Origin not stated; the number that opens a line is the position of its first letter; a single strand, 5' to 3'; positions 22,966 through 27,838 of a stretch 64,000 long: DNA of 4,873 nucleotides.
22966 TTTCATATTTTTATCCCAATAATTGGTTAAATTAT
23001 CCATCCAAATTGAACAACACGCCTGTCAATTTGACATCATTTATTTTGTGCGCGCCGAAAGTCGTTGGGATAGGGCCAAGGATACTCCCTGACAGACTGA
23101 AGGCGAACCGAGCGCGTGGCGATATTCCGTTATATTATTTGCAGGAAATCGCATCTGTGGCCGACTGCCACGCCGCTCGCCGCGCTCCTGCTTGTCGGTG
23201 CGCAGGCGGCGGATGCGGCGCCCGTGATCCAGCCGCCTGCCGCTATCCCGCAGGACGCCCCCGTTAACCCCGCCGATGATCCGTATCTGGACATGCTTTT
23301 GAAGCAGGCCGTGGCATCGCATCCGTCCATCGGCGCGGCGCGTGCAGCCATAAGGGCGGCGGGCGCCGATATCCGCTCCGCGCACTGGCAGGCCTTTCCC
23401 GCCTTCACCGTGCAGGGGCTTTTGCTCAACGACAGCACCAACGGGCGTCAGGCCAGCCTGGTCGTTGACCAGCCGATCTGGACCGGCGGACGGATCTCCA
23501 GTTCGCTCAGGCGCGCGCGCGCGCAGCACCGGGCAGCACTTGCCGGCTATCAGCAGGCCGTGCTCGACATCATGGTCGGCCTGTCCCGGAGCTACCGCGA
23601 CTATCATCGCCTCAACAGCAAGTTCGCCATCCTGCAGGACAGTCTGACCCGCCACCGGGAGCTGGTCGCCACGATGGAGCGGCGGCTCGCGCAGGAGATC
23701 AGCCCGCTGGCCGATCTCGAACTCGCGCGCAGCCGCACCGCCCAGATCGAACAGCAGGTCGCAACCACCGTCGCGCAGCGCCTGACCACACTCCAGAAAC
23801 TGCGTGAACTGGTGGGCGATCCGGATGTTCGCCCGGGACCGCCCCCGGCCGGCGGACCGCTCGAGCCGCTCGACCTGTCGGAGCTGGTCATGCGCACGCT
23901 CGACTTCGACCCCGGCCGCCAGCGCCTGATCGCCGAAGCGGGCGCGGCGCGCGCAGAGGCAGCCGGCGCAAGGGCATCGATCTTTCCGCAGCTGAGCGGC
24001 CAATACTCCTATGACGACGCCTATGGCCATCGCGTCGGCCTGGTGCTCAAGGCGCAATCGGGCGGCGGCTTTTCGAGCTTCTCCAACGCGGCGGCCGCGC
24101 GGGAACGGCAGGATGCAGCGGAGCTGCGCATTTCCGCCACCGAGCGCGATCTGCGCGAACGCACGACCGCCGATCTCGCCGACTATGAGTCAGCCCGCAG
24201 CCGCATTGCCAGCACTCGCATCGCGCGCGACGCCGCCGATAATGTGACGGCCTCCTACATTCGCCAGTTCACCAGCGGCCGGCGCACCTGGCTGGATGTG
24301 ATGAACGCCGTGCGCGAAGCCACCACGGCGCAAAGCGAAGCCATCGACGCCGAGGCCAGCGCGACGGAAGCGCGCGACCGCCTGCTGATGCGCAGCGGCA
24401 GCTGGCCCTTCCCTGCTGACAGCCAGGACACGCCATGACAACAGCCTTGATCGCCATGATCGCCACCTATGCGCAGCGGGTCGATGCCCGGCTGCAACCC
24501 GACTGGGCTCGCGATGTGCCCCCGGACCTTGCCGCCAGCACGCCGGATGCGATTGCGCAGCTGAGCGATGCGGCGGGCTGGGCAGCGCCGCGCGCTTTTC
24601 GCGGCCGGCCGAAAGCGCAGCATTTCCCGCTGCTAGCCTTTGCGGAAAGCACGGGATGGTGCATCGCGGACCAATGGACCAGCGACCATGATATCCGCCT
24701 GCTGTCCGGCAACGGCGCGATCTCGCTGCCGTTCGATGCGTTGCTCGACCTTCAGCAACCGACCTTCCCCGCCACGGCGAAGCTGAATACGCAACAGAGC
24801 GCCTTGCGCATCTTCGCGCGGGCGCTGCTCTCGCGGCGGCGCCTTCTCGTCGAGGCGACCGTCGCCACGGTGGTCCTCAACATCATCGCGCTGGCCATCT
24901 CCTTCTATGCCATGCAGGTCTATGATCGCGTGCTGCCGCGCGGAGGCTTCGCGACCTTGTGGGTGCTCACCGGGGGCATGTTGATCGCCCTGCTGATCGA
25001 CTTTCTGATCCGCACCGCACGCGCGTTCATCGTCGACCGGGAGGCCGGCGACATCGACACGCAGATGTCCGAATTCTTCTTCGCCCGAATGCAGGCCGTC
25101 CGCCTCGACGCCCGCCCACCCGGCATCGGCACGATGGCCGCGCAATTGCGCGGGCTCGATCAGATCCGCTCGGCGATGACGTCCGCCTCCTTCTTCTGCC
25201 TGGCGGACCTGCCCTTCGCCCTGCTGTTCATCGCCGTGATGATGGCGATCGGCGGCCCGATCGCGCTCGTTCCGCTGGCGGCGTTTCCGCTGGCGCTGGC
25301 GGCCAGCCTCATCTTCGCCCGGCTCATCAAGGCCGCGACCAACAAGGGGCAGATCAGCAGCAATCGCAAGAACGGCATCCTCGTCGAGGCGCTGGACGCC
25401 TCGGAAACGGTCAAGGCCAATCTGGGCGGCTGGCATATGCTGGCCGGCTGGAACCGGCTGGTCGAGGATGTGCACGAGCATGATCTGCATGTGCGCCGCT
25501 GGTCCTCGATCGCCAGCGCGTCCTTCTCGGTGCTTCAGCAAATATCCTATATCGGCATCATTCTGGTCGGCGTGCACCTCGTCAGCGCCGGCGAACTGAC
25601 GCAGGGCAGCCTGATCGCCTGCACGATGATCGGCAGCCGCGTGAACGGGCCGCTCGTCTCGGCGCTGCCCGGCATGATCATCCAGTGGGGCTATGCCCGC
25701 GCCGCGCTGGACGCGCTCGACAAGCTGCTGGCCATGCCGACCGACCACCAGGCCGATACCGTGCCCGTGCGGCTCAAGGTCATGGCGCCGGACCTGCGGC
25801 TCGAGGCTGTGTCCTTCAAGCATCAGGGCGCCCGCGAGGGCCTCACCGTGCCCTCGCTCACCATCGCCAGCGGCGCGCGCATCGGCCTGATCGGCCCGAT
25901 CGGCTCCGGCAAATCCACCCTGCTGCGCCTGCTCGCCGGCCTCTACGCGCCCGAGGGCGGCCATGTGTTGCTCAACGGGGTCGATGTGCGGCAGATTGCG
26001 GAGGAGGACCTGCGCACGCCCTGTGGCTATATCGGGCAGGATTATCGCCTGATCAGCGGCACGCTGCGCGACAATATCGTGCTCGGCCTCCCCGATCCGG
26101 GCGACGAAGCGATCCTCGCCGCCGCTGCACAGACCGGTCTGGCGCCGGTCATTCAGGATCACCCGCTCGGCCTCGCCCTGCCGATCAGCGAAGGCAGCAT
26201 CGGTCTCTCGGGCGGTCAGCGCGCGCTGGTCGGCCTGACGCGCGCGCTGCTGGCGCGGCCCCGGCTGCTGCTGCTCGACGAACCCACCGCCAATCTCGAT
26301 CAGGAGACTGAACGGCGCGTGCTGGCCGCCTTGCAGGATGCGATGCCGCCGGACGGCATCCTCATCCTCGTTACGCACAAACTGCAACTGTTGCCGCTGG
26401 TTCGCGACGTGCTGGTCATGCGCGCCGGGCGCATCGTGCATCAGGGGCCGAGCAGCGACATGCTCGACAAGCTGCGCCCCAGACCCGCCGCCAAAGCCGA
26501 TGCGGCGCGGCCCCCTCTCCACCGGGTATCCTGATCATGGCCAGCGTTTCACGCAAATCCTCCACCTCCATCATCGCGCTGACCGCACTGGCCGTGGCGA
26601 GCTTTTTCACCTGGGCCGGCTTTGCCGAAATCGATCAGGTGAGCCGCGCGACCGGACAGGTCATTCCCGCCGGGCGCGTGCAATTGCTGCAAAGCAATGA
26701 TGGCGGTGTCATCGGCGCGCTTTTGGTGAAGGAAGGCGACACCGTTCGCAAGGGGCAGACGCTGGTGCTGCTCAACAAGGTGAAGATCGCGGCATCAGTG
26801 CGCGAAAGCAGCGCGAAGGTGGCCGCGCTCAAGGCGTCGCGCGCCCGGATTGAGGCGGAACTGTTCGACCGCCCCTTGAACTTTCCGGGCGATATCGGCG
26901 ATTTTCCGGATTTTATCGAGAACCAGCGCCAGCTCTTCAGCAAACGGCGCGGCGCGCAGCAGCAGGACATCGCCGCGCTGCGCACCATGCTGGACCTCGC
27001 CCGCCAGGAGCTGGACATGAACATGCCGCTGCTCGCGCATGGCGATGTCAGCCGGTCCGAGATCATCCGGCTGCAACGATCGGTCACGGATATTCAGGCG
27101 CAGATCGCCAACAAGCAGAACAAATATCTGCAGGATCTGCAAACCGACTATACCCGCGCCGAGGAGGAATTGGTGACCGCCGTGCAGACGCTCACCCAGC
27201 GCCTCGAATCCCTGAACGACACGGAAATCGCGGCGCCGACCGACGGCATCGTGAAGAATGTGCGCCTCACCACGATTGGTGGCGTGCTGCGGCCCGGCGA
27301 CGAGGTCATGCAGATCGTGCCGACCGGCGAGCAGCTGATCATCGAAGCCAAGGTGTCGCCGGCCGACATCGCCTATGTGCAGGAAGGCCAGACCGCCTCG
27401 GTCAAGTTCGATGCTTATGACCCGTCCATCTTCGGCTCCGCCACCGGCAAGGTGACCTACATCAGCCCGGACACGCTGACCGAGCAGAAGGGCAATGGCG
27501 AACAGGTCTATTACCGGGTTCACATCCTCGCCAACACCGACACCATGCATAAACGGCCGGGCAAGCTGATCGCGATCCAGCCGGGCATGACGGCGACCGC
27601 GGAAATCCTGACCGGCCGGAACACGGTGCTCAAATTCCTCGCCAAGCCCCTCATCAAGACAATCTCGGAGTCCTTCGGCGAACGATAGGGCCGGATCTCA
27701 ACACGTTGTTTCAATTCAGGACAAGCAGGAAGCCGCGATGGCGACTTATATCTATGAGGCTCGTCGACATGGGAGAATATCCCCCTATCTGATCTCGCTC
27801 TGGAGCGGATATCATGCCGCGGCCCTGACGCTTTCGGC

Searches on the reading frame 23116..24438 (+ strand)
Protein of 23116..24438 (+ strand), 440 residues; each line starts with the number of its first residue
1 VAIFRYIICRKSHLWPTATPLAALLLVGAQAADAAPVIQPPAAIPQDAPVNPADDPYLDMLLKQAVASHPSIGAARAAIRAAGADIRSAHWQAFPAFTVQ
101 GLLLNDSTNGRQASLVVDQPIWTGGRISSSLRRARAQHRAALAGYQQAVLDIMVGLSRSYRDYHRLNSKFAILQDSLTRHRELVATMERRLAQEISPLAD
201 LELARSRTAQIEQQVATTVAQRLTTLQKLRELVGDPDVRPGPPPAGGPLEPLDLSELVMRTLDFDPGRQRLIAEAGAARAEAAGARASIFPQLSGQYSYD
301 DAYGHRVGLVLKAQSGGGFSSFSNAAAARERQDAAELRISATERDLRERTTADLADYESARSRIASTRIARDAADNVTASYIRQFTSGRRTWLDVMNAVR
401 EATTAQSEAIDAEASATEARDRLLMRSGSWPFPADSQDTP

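Call 7: search_protein_families(library=pfam, proteins=[window:23116-24438:+], max_evalue=0.001)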
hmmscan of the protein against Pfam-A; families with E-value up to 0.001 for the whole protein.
window:23116-24438:+ (440 aa): 1 family
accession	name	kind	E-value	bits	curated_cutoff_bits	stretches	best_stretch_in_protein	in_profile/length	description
PF02321.23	OEP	-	2.4e-38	132.3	22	2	58-234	1-187/187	Outer membrane efflux protein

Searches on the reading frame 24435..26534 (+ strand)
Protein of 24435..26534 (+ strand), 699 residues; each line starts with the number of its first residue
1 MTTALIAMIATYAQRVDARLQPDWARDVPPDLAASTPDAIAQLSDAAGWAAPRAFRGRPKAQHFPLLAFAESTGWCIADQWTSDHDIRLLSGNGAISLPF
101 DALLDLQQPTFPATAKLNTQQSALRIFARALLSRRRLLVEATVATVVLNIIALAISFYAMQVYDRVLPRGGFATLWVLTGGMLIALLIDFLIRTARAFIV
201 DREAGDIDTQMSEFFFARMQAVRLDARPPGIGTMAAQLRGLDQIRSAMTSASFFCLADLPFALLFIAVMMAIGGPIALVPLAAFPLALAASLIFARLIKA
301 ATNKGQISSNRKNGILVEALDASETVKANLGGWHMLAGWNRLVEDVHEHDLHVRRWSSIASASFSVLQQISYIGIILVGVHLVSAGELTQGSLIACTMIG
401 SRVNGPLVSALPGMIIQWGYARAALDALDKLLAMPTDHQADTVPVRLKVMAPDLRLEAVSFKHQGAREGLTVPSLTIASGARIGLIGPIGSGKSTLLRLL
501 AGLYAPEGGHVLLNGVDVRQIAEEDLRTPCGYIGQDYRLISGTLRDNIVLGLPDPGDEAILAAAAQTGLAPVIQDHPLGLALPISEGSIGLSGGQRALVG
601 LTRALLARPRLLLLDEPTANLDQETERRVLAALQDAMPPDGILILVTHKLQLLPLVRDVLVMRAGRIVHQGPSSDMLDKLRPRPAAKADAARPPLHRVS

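Call 7: search_protein_families(library=pfam, proteins=[window:24435-26534:+], max_evalue=0.001)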
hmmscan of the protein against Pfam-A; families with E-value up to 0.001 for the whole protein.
window:24435-26534:+ (699 aa): 4 families
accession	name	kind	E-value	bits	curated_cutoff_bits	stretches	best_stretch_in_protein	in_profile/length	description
PF00005.33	ABC_tran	-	2.4e-26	93.4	25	1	474-619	5-137/137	ABC transporter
PF00664.28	ABC_membrane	-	5.4e-19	69.4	28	1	140-401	3-268/274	ABC transporter transmembrane region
PF13304.12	AAA_21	-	3.3e-06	27.8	27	0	591-652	238-302/304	AAA domain, putative AbiEii toxin, Type IV TA system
PF13191.12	AAA_16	-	0.00014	22.8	32.6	1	485-643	29-165/167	AAA ATPase domain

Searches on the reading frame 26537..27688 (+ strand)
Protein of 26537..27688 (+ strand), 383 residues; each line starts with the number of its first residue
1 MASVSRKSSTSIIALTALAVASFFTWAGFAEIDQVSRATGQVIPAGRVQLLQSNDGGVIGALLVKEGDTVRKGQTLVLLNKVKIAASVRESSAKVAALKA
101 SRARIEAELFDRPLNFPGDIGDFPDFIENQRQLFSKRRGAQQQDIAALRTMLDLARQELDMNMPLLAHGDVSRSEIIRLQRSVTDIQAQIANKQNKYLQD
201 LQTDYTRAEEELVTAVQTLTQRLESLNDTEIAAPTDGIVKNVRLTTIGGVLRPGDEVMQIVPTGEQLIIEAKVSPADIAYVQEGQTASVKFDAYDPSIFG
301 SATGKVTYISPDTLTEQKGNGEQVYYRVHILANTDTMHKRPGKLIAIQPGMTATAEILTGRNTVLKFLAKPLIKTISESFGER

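Call 7: search_protein_families(library=pfam, proteins=[window:26537-27688:+], max_evalue=0.001)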
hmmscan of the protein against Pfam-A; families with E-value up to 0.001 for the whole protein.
window:26537-27688:+ (383 aa): 5 families
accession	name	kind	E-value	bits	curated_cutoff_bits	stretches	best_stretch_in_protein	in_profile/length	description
PF13437.12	HlyD_3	-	5.6e-19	69.3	22.2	1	231-342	2-98/106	HlyD family secretion protein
PF16576.10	HlyD_D23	-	5.4e-12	45.9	30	1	46-312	17-187/214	Barrel-sandwich domain of CusB or HlyD membrane-fusion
PF13375.12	RnfC_N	-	0.0001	22.7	25.6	0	53-96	35-78/101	RnfC Barrel sandwich hybrid domain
PF13533.13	Biotin_lipoyl_2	-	0.00027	21.1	29.8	0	56-76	8-28/32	Biotin-lipoyl like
PF00364.28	Biotin_lipoyl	-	0.00032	20.9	22.1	0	54-78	48-72/73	Biotin-requiring enzyme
